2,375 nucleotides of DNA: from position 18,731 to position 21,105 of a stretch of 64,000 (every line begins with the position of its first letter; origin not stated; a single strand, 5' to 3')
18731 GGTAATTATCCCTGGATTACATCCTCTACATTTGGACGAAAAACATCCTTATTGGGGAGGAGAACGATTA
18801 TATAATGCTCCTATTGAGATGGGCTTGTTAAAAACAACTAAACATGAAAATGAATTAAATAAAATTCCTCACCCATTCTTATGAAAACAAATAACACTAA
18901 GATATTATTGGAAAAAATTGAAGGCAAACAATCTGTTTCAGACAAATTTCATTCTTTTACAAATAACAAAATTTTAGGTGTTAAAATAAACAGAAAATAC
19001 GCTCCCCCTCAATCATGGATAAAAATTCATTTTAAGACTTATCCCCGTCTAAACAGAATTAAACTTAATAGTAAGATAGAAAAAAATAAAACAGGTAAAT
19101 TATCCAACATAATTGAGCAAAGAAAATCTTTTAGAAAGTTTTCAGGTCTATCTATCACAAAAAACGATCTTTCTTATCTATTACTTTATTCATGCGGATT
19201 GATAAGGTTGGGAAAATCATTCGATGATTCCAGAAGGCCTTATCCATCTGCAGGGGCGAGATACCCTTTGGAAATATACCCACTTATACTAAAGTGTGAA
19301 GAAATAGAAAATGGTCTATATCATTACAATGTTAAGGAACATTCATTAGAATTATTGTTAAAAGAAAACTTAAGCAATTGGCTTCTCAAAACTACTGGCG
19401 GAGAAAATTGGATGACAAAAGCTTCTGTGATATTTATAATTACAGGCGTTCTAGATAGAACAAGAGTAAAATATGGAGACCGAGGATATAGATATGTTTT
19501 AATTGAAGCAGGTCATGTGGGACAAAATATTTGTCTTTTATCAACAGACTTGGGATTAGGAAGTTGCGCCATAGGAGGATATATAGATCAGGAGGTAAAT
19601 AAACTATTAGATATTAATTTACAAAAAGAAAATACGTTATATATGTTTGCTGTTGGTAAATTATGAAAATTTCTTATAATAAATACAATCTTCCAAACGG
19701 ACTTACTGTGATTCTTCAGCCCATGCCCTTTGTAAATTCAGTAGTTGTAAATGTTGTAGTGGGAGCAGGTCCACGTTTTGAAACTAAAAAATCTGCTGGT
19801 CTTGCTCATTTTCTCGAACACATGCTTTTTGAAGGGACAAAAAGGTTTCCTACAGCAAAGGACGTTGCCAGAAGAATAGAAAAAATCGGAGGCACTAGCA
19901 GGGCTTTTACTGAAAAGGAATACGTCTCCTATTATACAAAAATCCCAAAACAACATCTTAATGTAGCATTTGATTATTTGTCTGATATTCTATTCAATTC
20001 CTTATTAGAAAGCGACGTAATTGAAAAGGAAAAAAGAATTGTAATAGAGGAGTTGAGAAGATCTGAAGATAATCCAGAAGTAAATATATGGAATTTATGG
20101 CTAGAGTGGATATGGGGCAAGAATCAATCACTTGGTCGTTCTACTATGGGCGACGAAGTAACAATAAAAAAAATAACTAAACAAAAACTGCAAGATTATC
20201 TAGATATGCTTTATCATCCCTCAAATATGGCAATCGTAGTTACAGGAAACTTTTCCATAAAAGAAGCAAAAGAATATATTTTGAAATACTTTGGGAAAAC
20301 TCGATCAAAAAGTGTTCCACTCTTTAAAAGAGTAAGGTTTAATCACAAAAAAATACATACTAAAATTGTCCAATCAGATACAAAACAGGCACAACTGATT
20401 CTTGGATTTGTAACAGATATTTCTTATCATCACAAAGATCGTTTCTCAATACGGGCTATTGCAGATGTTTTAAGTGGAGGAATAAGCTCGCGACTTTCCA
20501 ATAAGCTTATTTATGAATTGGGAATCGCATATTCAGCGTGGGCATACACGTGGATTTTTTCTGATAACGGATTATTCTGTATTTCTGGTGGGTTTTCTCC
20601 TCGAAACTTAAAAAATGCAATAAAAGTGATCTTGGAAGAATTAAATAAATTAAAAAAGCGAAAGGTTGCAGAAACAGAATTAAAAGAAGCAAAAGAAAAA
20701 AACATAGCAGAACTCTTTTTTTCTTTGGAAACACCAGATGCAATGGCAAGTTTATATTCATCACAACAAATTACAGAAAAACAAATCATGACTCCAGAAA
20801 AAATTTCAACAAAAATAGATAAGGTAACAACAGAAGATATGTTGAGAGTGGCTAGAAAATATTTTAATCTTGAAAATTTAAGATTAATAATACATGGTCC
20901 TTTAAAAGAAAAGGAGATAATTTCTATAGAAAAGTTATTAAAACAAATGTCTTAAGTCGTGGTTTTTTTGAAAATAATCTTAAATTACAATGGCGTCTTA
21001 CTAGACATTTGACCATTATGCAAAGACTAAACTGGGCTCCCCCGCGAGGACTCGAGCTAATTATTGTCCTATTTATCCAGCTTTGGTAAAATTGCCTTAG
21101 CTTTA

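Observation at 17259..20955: Compact TOMM/LAP (thiazole/oxazole-modified peptide) RiPP biosynthetic cluster: precursor - YcaO - SagB dehydrogenase - M16 peptidase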

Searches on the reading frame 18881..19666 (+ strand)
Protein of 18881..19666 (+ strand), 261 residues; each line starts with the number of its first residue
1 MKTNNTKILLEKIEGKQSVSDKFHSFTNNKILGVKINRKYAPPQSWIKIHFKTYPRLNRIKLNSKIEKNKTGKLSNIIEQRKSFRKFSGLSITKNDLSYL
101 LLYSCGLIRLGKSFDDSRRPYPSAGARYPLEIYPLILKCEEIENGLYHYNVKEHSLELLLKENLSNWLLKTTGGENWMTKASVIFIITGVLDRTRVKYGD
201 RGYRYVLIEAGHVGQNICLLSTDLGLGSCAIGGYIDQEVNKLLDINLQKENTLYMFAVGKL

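Call 3: search_protein_families(library=ncbifam, proteins=[window:18881-19666:+], max_evalue=0.1)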
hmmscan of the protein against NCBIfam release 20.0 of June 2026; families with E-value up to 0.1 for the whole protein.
window:18881-19666:+ (261 aa): 3 families
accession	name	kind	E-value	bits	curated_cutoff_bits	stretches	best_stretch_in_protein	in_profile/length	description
TIGR03605.1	antibiot_sagB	domain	8.7e-46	155.6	78.4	1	95-260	3-173/173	SagB family peptide dehydrogenase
TIGR04511.1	SagB_rel_DH_2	exception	4.6e-21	75.3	240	1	69-259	169-367/380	putative peptide maturation dehydrogenase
NF033474.1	DivGenRetAVD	equivalog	0.081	13.3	80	0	35-102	2-69/104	diversity-generating retroelement protein Avd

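Call 4: search_protein_families(library=pfam, proteins=[window:18881-19666:+], max_evalue=0.1)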
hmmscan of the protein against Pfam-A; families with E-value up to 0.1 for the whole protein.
window:18881-19666:+ (261 aa): 2 families
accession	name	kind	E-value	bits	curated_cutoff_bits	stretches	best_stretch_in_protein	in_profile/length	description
PF00881.29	Nitroreductase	-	7.4e-23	82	23.5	1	78-260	1-167/167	Nitroreductase family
PF14512.11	TM1586_NiRdase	-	1.2e-05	25.5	27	1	207-260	81-132/215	Putative TM nitroreductase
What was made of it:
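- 18881..19666 (+): SagB-type FMN-dependent azoline dehydrogenase (B protein), 261 aa, with the K197-Y198 catalytic dyad. TIGR03605 155.6 bits (cut-off 78.4) and PF00881 (calls 3, 4).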

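Call 26: search_solved_structures(query=window:18881-19666:+, max_evalue=0.01)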
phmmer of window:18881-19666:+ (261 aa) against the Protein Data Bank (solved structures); distinct sequences matched with E-value up to 0.01: 12.
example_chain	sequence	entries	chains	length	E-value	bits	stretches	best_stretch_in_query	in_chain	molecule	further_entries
3eo7_A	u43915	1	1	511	1e-31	113.5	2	76-259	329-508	Putative Nitroreductase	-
5lq4_A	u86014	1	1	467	2.7e-16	63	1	74-259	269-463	CyaGox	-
8pz5_A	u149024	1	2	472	2.7e-16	63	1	74-259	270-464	SagB-type dehydrogenase domain protein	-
5lq4_B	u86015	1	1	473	2.7e-16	62.9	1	74-259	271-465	CyaGox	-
6gos_C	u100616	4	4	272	8.4e-14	54.8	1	108-247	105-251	Microcin B17-processing protein McbC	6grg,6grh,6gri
7ly7_B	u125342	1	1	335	1.1e-13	54.4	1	62-245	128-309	BmdC, Oxidase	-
7ly4_A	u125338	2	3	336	1.1e-13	54.4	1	62-245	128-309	BmdC, Oxidase | BmdC, NRPS oxidase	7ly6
7ly5_B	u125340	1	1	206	2.8e-13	53.1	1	65-245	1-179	BmdC, oxidase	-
3hoi_A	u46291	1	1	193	2.9e-07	33.4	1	65-223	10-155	FMN-dependent nitroreductase BF3017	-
8cqs_A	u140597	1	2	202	5.1e-07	32.6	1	64-228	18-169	Nitroreductase-like protein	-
4dn2_A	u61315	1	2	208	0.0001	25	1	180-247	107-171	Nitroreductase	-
2b67_A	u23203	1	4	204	0.009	18.7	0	173-246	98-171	COG0778: Nitroreductase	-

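Call 57: search_solved_structures(query=A2, max_evalue=0.001, show_alignments=0)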
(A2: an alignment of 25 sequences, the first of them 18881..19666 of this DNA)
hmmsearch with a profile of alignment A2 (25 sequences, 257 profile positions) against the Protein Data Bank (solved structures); distinct sequences matched with E-value up to 0.001: 29.
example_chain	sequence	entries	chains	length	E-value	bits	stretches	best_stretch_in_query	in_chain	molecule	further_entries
3eo7_A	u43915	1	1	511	1.1e-63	217.9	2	91-251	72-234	Putative Nitroreductase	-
5lq4_A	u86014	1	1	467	1e-30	109.9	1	60-255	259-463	CyaGox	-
8pz5_A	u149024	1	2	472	1.1e-30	109.9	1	60-255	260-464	SagB-type dehydrogenase domain protein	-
5lq4_B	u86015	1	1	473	1.1e-30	109.9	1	60-255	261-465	CyaGox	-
7ly5_B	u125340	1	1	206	7.7e-24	87.4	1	66-245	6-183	BmdC, oxidase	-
6gos_C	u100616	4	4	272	9.3e-24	87.1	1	85-253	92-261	Microcin B17-processing protein McbC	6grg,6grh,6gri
7ly7_B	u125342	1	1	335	1.4e-23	86.5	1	60-245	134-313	BmdC, Oxidase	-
7ly4_A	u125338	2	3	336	1.4e-23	86.5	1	60-245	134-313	BmdC, Oxidase | BmdC, NRPS oxidase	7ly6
8cqs_A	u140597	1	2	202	1.5e-15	60.2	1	58-244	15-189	Nitroreductase-like protein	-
3hoi_A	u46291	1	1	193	1.9e-15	59.9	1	58-225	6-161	FMN-dependent nitroreductase BF3017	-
3hj9_A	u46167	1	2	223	1.7e-10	43.7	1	59-254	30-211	Oxidoreductase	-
4dn2_A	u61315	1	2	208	2.3e-09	40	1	173-243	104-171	Nitroreductase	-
5uu6_A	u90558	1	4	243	9.2e-08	34.7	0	163-245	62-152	NADPH-flavin oxidoreductase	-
4g8s_A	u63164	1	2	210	1.1e-07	34.4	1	170-242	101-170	Nitroreductase family protein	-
3ge6_A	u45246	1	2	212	5.7e-07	32.1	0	202-256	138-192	Nitroreductase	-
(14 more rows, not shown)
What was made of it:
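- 18881..19666 (+): PDB relatives are 3eo7, CyaGox and McbC (calls 26, 57).
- On TOMM / LAP biosynthetic cluster: PDB matches include McbC and CyaGox (calls 26, 57).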

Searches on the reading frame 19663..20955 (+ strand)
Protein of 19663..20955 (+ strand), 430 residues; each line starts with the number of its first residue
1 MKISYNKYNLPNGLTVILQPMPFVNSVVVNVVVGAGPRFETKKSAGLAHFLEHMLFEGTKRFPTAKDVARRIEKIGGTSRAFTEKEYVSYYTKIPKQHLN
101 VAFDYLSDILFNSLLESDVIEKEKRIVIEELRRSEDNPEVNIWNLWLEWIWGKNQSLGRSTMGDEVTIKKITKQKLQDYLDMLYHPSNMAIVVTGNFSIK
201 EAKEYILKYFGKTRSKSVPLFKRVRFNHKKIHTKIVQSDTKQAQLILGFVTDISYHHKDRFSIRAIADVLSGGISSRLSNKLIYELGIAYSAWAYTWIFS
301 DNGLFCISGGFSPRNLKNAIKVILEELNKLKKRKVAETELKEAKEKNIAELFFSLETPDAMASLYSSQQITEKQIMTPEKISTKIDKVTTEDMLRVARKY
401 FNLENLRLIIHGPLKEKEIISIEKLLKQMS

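Call 3: search_protein_families(library=ncbifam, proteins=[window:19663-20955:+], max_evalue=0.1)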
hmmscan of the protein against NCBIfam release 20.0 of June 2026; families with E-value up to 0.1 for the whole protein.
window:19663-20955:+ (430 aa): 4 families
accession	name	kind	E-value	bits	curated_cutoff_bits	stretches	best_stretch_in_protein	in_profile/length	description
NF047422.1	YfmF_fam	equivalog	2.8e-34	118.7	285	1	48-400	34-401/412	EF-P 5-aminopentanol modification-associated protein YfmF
NF047421.1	YfmH_fam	equivalog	4.8e-32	111.7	250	1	40-406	55-416/425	EF-P 5-aminopentanol modification-associated protein YfmH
NF011681.0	PRK15101.1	equivalog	1.9e-22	79.1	765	1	4-217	43-259/961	pitrilysin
TIGR02110.1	PQQ_syn_pqqF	equivalog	1.1e-16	60.7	320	1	9-204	4-201/697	pyrroloquinoline quinone biosynthesis protein PqqF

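Call 4: search_protein_families(library=pfam, proteins=[window:19663-20955:+], max_evalue=0.1)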
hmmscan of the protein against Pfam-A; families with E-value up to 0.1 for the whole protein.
window:19663-20955:+ (430 aa): 2 families
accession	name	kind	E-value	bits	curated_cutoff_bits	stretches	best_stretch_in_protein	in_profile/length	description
PF05193.26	Peptidase_M16_C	-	8.5e-41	140.2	23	1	170-346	1-180/181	Peptidase M16 inactive domain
PF00675.25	Peptidase_M16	-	1.3e-32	113.2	22.3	1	16-164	2-148/149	Insulinase (Peptidase family M16)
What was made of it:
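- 19663..20955 (+): M16B zinc peptidase (430 aa), HFLEH at residues 49-53, predicted leader peptidase. PF00675 plus PF05193 (call 4).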

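Call 27: search_solved_structures(query=window:19663-20955:+, max_evalue=1e-10)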
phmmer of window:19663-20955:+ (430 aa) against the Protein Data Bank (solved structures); distinct sequences matched with E-value up to 1e-10: 81 (the best 60 are shown).
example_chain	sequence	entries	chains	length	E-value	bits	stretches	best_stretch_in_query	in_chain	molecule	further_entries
3hdi_A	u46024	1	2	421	1.2e-53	185.5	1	6-402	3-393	Processing protease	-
1hr6_B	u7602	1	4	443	4.7e-43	150.7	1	9-399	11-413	MITOCHONDRIAL PROCESSING PEPTIDASE BETA SUBUNIT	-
1hr7_B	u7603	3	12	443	1.2e-42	149.4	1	9-399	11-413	MITOCHONDRIAL PROCESSING PEPTIDASE BETA SUBUNIT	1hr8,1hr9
8bep_B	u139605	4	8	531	6.9e-39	137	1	9-416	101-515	Probable mitochondrial-processing peptidase subunit beta, mitochondrial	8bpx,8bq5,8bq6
7jrg_A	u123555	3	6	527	2.5e-38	135.1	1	9-415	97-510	Mitochondrial-processing peptidase subunit beta, mitochondrial isoform X1 | MPP-beta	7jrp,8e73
8zno_B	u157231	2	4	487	1.1e-37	133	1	9-415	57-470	Mitochondrial-processing peptidase subunit beta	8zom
9g9t_D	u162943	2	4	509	3.4e-36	128.1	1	9-212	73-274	Putative peptidase M16 family protein | Putative peptidase M16 family potein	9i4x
8q1b_A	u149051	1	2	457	4.2e-36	127.8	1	9-400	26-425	Probable mitochondrial-processing peptidase subunit beta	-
9f5x_1M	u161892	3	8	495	1.5e-31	112.8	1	9-402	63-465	MPP-Beta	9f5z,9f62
8ab6_A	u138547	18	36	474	1.7e-31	112.7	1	8-415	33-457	YALI0A14806p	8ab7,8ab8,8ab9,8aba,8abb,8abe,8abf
5euf_A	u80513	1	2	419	2.3e-30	108.9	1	7-402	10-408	Protease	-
4nnz_A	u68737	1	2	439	4.8e-30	107.9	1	6-418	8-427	Probable zinc protease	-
3eoq_A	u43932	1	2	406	2.6e-29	105.4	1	7-402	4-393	Putative zinc protease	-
7v4y_A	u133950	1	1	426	2.3e-28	102.3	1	7-402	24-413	Putative zinc protease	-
3cwb_A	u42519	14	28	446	4e-28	101.5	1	8-414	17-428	MITOCHONDRIAL UBIQUINOL-CYTOCHROME-C REDUCTASE COMPLEX CORE PROTEIN I | UBIQUINOL-CYTOCHROME-C REDUCTASE COMPLEX CORE PROTEIN I, MITOCHONDRIAL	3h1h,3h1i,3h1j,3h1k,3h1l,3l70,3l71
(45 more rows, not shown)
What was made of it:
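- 19663..20955 (+): The best PDB matches are 3hdi (1e-53) and mitochondrial processing peptidase beta (call 27).
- On Peptidase family M16 (subfamily M16B-like): 3hdi at 1.2e-53 over 6-402 (call 27).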
